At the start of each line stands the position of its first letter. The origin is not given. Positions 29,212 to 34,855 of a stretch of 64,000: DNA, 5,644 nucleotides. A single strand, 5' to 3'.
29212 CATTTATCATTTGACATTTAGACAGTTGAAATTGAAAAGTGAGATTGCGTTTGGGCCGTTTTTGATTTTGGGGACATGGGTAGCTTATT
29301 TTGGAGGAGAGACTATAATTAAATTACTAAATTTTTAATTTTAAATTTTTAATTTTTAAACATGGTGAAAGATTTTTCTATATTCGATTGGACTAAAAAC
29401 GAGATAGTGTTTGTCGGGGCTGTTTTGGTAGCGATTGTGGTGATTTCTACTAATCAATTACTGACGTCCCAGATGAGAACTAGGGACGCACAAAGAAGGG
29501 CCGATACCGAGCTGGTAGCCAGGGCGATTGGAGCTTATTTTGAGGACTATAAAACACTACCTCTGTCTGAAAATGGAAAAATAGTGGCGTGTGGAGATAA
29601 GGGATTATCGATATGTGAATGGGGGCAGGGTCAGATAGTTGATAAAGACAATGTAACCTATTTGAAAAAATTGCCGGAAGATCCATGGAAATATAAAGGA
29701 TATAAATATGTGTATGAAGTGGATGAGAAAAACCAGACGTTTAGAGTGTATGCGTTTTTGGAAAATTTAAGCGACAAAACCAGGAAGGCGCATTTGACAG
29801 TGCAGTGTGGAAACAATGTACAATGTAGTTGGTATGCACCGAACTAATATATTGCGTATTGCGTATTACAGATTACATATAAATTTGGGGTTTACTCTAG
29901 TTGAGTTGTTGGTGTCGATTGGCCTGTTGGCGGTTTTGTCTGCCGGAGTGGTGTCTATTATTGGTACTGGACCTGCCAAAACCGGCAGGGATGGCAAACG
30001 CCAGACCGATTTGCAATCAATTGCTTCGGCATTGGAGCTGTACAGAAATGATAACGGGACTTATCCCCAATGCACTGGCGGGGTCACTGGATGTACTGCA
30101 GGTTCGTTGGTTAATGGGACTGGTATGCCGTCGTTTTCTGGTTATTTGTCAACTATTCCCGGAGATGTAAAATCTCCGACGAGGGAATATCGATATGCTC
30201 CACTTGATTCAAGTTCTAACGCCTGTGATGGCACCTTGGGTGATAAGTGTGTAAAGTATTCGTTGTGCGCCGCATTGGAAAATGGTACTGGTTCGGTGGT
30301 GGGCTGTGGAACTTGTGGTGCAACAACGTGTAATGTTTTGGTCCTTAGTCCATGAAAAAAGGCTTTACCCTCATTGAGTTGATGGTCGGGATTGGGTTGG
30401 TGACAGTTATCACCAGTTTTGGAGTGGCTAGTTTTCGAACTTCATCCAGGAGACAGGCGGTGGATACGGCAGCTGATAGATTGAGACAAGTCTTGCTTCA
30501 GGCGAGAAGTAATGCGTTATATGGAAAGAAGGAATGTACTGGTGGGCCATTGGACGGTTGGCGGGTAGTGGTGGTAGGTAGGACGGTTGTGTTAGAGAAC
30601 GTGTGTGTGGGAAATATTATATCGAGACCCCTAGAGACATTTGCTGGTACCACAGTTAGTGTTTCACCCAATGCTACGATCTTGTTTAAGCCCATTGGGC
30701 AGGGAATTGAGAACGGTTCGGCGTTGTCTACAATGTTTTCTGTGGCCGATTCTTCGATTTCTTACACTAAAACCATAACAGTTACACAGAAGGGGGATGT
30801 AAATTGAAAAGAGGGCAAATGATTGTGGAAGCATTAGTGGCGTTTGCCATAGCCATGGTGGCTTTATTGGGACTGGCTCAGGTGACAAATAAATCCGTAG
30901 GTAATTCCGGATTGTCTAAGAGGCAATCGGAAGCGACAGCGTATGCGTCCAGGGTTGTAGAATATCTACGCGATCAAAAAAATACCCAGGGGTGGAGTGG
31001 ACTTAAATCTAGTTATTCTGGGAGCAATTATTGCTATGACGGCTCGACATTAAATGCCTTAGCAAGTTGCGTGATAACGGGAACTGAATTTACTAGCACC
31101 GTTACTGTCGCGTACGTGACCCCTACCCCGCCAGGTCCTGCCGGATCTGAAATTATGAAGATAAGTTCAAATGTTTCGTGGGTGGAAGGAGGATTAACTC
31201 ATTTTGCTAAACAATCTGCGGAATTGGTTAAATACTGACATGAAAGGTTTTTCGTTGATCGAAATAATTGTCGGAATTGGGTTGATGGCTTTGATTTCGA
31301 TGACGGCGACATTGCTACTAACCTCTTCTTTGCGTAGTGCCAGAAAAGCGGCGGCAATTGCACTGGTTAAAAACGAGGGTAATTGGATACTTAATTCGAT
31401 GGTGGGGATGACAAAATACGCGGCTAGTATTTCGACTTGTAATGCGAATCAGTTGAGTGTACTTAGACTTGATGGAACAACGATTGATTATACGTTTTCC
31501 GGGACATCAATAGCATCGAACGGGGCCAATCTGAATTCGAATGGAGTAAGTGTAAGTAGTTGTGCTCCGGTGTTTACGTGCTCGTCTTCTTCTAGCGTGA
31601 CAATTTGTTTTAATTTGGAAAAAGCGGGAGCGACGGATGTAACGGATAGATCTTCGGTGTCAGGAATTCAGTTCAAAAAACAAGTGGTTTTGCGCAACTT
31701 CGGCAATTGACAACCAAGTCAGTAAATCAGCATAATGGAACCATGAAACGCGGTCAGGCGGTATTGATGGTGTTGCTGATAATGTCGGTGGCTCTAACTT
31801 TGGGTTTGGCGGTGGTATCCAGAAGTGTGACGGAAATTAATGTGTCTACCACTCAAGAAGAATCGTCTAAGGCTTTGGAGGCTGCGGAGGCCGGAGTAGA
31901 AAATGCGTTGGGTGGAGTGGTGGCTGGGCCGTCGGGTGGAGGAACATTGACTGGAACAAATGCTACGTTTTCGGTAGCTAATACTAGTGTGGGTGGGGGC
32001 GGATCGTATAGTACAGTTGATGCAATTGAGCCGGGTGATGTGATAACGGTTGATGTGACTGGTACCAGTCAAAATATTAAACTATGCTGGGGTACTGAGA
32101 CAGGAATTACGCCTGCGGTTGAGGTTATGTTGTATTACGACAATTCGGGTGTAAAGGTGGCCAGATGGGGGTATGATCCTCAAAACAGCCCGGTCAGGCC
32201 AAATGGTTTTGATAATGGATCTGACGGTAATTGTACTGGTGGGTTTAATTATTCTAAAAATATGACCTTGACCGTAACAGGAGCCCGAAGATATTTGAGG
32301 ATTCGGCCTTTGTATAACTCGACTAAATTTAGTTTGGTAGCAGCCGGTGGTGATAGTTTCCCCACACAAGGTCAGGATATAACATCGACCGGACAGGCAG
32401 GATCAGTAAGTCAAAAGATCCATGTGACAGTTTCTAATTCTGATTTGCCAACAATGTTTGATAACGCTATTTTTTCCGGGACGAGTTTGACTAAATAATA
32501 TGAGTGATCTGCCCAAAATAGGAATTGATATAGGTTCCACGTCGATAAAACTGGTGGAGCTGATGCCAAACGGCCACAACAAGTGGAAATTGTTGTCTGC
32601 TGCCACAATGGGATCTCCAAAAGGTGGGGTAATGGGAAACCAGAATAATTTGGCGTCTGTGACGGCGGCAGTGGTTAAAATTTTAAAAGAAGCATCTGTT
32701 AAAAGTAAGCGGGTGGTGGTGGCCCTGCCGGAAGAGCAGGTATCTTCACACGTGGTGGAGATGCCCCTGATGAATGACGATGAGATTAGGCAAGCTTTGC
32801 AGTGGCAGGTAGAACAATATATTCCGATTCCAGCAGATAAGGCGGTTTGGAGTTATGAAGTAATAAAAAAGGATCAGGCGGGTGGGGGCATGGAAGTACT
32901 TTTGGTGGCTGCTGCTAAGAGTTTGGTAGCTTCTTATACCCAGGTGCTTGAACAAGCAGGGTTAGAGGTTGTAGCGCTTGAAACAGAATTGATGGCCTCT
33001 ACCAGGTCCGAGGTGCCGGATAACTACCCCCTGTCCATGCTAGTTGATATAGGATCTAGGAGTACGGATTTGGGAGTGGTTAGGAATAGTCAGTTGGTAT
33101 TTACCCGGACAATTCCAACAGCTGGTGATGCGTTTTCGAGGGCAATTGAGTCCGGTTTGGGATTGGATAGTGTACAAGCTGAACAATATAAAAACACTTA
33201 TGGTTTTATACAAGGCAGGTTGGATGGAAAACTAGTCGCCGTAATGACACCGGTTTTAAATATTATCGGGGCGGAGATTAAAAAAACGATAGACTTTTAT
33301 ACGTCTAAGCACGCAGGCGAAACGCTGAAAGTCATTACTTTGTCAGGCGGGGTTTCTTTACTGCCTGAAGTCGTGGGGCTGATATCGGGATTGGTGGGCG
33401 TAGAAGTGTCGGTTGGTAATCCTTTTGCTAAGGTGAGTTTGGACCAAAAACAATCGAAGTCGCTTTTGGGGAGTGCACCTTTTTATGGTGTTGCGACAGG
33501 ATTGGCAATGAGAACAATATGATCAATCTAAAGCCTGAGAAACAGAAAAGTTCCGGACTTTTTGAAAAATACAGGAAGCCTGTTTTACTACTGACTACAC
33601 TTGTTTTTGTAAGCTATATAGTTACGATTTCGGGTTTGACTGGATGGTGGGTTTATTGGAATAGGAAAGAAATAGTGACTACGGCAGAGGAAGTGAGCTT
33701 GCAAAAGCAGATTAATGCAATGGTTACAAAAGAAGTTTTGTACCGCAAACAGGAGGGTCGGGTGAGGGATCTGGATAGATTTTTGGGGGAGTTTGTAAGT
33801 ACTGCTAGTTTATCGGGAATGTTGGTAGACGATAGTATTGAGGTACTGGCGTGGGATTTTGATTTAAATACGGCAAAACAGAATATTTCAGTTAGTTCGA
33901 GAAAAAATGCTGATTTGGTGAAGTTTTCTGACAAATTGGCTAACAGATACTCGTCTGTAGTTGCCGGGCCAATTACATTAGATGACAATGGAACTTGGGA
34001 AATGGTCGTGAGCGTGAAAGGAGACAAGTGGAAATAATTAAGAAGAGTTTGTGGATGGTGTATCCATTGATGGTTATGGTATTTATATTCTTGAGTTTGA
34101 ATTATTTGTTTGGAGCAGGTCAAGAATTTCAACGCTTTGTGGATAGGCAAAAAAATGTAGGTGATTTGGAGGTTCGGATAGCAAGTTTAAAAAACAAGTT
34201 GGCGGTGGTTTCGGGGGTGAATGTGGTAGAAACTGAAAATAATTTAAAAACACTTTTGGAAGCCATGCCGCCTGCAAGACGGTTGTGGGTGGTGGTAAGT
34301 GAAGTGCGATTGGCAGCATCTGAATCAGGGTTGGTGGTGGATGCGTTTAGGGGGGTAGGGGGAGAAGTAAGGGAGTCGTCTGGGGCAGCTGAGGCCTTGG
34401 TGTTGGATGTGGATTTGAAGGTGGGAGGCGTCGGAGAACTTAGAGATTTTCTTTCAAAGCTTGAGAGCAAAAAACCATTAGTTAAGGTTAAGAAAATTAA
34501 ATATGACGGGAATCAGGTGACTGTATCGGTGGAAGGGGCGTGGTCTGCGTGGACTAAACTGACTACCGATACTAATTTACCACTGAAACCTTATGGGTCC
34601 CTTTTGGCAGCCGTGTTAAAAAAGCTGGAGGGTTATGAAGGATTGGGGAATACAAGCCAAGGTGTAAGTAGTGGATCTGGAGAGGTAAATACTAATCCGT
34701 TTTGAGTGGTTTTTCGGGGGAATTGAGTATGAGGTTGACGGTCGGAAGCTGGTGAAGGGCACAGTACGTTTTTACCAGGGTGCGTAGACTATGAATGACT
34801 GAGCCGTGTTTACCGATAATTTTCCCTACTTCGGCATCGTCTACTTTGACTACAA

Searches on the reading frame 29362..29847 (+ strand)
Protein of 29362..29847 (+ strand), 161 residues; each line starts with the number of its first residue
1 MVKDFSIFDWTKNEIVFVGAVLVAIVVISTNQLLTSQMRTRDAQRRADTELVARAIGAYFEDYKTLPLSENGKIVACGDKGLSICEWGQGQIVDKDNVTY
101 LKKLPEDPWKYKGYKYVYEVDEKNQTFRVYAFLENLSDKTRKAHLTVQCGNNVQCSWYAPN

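Call 6: search_protein_families(library=pfam, proteins=[window:29362-29847:+], max_evalue=0.01)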
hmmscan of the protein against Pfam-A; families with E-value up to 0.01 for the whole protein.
window:29362-29847:+ (161 aa): 0 families

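Call 43: search_protein_families(library=pfam, proteins=[window:29362-29847:+], max_evalue=10)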
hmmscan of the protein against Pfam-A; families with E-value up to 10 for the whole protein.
window:29362-29847:+ (161 aa): 2 families
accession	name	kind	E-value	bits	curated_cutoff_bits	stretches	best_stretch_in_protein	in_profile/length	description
PF08334.16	T2SSG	-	0.02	15.4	21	1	96-131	56-89/108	Type II secretion system (T2SS), protein G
PF25552.1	LIFR_D4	-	0.2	12.3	25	1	124-158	32-64/95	Leukemia inhibitory factor receptor D4 domain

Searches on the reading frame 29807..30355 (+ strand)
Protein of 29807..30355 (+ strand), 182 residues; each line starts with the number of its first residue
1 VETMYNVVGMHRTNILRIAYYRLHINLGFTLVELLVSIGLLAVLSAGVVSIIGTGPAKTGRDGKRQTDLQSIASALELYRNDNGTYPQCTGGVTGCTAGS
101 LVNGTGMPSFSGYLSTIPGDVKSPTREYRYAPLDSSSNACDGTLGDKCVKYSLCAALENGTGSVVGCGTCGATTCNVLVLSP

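Call 6: search_protein_families(library=pfam, proteins=[window:29807-30355:+], max_evalue=0.01)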
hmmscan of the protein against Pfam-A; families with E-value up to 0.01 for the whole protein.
window:29807-30355:+ (182 aa): 2 families
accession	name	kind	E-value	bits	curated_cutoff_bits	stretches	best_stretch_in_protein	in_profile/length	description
PF07963.17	N_methyl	-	7.4e-06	25.8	21.2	1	28-48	6-26/27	Prokaryotic N-terminal methylation motif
PF08334.16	T2SSG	-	0.00031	21.2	21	1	60-120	9-68/108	Type II secretion system (T2SS), protein G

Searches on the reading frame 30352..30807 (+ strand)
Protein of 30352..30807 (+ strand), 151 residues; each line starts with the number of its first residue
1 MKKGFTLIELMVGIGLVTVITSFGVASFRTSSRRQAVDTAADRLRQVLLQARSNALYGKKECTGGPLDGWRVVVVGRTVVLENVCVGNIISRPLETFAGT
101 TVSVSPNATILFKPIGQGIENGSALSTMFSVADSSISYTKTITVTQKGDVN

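Call 6: search_protein_families(library=pfam, proteins=[window:30352-30807:+], max_evalue=0.01)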
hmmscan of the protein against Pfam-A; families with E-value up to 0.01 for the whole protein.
window:30352-30807:+ (151 aa): 2 families
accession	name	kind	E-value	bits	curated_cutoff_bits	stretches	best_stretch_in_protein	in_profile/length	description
PF07963.17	N_methyl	-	4.4e-05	23.3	21.2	1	2-22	4-24/27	Prokaryotic N-terminal methylation motif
PF12019.13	GspH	-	0.00032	21.6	21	1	40-146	1-106/108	Type II transport protein GspH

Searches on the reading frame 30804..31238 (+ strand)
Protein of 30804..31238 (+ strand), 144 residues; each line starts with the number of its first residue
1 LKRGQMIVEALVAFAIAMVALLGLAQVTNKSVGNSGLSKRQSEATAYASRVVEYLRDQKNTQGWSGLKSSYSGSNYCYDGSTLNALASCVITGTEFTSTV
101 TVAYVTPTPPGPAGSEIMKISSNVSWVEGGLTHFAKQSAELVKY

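Call 6: search_protein_families(library=pfam, proteins=[window:30804-31238:+], max_evalue=0.01)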
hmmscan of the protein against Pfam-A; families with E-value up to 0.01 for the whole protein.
window:30804-31238:+ (144 aa): 0 families

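Call 43: search_protein_families(library=pfam, proteins=[window:30804-31238:+], max_evalue=10)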
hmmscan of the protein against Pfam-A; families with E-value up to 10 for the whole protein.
window:30804-31238:+ (144 aa): 2 families
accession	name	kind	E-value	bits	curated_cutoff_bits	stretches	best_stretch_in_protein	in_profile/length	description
PF17057.10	B3R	-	0.066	13.5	27.5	1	43-98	53-111/117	Poxviridae B3 protein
PF20595.4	pAdhesive_6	-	0.1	12.5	27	1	55-102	48-94/165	Putative adhesive domain (group 6)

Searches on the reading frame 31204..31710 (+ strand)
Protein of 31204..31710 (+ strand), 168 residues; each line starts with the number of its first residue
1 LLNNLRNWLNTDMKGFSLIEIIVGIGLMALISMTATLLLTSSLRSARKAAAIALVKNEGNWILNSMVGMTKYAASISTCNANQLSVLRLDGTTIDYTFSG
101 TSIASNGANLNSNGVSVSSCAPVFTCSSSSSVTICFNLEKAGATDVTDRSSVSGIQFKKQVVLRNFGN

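Call 6: search_protein_families(library=pfam, proteins=[window:31204-31710:+], max_evalue=0.01)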
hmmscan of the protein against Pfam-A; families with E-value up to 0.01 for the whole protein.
window:31204-31710:+ (168 aa): 1 family
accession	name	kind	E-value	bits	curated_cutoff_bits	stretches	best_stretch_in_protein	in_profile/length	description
PF07963.17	N_methyl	-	0.00068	19.5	21.2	1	14-35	5-26/27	Prokaryotic N-terminal methylation motif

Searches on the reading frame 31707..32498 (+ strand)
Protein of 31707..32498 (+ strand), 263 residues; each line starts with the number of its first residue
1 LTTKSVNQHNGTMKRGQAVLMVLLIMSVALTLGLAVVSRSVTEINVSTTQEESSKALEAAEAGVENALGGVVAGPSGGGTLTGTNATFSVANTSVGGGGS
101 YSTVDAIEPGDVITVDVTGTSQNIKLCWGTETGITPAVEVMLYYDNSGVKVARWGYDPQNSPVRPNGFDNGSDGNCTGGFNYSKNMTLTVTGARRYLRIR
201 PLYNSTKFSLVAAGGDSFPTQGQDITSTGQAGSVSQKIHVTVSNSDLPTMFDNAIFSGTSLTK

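Call 7: search_protein_families(library=pfam, proteins=[window:31707-32498:+], max_evalue=0.01)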
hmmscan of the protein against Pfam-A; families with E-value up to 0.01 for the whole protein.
window:31707-32498:+ (263 aa): 0 families

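Call 43: search_protein_families(library=pfam, proteins=[window:31707-32498:+], max_evalue=10)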
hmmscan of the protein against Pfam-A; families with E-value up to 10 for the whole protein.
window:31707-32498:+ (263 aa): 2 families
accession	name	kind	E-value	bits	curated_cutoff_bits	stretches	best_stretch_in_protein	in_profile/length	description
PF14341.11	PilX_N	-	0.034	14.6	25.5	1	15-65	1-51/51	PilX N-terminal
PF17445.7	Mfa1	-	0.051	13.9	25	1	157-172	15-30/40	Mating factor A1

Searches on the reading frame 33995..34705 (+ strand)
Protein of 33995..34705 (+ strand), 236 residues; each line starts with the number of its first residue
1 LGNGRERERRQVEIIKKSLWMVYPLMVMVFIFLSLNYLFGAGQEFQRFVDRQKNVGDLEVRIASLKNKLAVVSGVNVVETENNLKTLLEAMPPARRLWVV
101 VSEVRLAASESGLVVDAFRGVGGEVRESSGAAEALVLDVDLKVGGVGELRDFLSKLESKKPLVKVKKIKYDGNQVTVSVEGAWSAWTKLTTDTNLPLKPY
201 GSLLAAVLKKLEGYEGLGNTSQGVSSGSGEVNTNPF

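Call 7: search_protein_families(library=pfam, proteins=[window:33995-34705:+], max_evalue=0.01)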
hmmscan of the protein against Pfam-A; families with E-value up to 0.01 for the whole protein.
window:33995-34705:+ (236 aa): 0 families

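Call 43: search_protein_families(library=pfam, proteins=[window:33995-34705:+], max_evalue=10)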
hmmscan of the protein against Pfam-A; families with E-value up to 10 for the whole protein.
window:33995-34705:+ (236 aa): 2 families
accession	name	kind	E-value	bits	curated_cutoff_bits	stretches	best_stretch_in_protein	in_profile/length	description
PF17456.7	TcpS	-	0.059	13.7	28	1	21-73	1-54/155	Toxin-coregulated pilus protein S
PF24792.1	DUF7701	-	0.22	12.2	27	1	171-209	38-77/91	Domain of unknown function (DUF7701)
